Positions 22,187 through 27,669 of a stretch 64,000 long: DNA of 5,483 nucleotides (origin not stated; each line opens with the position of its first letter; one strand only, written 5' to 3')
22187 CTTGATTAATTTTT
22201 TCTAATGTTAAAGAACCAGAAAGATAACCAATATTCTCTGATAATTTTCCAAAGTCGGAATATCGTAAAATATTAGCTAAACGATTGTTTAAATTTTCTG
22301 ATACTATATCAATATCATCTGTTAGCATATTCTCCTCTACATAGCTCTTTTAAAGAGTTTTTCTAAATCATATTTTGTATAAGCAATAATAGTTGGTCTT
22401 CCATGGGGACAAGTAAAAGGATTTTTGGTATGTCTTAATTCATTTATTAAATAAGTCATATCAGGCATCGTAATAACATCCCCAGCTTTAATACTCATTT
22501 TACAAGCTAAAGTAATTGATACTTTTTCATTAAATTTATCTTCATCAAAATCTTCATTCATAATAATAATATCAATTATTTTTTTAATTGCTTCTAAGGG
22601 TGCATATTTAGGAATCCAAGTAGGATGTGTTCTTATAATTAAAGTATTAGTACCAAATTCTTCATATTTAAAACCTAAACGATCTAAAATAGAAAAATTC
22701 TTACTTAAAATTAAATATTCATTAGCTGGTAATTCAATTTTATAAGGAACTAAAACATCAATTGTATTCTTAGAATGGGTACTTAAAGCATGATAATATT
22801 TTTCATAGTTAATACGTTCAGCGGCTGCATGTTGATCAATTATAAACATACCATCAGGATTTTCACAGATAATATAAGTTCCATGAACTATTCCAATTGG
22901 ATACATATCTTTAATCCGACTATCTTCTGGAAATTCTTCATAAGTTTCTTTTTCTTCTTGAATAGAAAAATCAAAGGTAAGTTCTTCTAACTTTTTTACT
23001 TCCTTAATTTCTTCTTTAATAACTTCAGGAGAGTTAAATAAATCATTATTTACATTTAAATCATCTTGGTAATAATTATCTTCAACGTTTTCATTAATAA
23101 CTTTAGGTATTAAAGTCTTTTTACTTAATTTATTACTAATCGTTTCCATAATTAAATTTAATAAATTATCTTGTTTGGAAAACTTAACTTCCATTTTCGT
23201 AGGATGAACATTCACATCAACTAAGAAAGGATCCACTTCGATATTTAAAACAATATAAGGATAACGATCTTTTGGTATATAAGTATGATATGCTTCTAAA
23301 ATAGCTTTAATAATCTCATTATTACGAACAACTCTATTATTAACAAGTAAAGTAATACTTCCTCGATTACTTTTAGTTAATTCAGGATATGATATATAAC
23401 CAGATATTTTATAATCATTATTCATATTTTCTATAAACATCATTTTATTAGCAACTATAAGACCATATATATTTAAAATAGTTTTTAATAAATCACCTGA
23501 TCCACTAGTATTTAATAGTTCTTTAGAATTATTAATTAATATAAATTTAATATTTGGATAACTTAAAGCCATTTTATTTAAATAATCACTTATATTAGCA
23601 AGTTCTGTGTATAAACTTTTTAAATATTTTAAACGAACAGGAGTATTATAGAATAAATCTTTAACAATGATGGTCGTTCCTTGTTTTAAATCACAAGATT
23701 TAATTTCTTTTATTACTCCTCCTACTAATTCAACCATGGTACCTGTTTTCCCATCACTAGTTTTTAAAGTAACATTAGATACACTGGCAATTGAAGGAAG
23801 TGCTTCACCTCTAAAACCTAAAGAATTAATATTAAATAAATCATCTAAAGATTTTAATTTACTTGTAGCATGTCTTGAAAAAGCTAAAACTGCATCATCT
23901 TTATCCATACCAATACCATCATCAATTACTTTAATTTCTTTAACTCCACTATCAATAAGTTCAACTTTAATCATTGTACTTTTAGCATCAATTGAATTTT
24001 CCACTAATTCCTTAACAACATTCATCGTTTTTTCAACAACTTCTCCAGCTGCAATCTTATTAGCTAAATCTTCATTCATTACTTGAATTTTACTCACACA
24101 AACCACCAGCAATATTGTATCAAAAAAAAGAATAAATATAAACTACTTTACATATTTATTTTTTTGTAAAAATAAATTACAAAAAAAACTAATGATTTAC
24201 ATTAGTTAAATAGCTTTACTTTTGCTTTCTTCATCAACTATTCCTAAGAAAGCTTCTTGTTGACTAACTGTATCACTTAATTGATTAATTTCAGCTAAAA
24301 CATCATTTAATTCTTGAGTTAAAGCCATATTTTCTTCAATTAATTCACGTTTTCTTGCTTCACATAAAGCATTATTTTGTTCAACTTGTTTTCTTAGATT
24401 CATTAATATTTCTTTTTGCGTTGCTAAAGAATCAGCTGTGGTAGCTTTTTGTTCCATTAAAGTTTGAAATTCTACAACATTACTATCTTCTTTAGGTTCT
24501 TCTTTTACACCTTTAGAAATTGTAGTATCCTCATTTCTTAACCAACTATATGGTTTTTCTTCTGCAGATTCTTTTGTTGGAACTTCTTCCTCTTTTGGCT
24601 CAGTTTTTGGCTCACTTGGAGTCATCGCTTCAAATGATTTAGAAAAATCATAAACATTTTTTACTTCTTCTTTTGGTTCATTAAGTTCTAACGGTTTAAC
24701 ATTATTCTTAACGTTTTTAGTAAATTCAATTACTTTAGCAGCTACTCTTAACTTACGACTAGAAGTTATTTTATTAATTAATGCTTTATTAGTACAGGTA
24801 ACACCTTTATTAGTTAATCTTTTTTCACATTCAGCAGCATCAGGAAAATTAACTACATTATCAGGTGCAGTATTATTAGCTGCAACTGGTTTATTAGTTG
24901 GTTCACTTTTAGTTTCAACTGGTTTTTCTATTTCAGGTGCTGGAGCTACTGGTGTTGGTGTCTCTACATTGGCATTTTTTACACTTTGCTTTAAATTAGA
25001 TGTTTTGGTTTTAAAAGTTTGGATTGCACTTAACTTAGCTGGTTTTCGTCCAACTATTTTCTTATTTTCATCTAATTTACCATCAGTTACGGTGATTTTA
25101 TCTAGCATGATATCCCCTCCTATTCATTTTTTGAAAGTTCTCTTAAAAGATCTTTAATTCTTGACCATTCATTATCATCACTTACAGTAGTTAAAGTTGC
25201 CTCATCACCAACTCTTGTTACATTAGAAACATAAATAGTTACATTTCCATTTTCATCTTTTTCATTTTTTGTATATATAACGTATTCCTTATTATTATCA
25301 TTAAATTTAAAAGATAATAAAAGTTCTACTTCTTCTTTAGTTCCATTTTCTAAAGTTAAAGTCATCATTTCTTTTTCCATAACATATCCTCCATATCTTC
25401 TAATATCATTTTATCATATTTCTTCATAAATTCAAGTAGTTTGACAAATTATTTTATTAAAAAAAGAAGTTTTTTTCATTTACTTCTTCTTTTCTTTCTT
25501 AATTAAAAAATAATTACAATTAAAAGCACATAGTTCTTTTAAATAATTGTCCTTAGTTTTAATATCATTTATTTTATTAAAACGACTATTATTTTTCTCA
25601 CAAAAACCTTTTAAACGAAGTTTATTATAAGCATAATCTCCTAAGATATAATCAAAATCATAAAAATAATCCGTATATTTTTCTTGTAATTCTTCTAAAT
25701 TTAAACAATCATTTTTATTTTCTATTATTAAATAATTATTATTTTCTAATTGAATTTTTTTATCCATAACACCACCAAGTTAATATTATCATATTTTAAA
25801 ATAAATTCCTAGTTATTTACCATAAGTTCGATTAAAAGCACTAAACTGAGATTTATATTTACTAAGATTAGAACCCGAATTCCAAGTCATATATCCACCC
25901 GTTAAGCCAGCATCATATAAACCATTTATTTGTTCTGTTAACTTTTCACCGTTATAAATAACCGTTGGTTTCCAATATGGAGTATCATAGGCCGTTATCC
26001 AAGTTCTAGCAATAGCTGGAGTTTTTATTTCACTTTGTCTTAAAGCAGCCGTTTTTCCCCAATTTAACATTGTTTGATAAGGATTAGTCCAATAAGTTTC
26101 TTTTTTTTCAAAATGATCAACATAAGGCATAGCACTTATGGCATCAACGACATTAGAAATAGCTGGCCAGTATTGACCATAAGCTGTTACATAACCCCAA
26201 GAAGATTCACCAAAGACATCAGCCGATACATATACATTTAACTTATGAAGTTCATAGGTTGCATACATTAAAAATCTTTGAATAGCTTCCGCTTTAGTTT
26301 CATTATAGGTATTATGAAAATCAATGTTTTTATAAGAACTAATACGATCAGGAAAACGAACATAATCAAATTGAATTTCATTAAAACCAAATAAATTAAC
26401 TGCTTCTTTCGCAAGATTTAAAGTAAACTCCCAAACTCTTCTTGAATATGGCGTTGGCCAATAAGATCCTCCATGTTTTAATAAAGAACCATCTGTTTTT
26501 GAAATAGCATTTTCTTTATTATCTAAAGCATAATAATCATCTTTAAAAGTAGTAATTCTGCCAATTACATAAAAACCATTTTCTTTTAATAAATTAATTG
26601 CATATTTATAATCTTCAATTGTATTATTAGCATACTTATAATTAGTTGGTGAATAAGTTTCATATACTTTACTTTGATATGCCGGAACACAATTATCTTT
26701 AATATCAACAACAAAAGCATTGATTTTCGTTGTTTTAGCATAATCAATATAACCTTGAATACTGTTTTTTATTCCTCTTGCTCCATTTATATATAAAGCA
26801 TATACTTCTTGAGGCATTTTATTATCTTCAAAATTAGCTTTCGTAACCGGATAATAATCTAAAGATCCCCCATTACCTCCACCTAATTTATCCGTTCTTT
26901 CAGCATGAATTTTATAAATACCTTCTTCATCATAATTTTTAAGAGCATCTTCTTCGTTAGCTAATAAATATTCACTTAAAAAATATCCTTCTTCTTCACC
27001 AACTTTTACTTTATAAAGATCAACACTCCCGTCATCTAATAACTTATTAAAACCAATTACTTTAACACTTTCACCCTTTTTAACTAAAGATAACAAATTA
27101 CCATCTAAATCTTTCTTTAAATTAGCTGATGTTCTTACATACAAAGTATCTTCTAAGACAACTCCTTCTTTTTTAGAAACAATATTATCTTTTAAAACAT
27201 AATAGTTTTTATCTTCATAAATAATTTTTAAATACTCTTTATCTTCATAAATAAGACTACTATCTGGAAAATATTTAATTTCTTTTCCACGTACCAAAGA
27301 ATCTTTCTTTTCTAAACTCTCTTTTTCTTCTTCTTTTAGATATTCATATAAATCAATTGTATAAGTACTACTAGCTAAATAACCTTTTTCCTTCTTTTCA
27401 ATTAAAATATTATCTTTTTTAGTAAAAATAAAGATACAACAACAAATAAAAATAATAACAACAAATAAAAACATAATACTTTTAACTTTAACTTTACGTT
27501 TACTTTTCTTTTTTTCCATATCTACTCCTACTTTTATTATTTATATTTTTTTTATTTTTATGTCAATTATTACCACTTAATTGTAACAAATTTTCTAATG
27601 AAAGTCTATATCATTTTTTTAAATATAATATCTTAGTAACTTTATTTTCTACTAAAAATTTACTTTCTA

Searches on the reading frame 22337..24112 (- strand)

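Call 59: search_protein_families(library=pfam, proteins=[window:22337-24112:-], max_evalue=0.00001)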
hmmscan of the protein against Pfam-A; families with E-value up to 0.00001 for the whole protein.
window:22337-24112:- (591 aa): 4 families
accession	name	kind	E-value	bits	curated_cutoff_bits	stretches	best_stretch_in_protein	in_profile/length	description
PF01119.25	DNA_mis_repair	-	7.2e-36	122.9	26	1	213-329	2-118/119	DNA mismatch repair protein, C-terminal domain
PF08676.16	MutL_C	-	3.2e-34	118.1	25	1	406-545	1-140/142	MutL C terminal dimerisation domain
PF13589.12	HATPase_c_3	-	2e-11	44.5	25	1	31-130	5-104/137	Histidine kinase-, DNA gyrase B-, and HSP90-like ATPase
PF02518.31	HATPase_c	-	5.2e-07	30.5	26.4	1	30-87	7-64/111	Histidine kinase-, DNA gyrase B-, and HSP90-like ATPase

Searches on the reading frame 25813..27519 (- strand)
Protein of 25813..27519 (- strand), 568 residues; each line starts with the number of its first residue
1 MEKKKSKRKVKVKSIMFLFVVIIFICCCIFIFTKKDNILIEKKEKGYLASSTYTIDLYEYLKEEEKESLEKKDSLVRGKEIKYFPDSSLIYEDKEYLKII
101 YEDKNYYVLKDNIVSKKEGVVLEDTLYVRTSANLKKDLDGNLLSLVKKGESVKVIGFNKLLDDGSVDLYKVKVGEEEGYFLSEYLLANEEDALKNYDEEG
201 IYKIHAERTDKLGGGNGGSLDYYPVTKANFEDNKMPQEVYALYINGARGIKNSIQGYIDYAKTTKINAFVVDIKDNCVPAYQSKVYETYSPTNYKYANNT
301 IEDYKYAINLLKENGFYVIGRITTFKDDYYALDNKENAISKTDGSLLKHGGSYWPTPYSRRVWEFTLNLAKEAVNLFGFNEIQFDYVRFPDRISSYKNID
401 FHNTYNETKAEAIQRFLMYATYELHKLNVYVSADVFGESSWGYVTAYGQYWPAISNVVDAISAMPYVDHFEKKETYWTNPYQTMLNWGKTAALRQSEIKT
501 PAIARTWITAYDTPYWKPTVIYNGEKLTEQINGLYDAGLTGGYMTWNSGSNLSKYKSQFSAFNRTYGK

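Call 59: search_protein_families(library=pfam, proteins=[window:25813-27519:-], max_evalue=0.00001)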
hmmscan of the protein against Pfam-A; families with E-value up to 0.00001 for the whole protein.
window:25813-27519:- (568 aa): 1 family
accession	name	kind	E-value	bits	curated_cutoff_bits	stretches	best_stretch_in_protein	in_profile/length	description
PF13200.12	DUF4015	-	1.1e-63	215.7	27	1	242-550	2-311/313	Putative glycosyl hydrolase domain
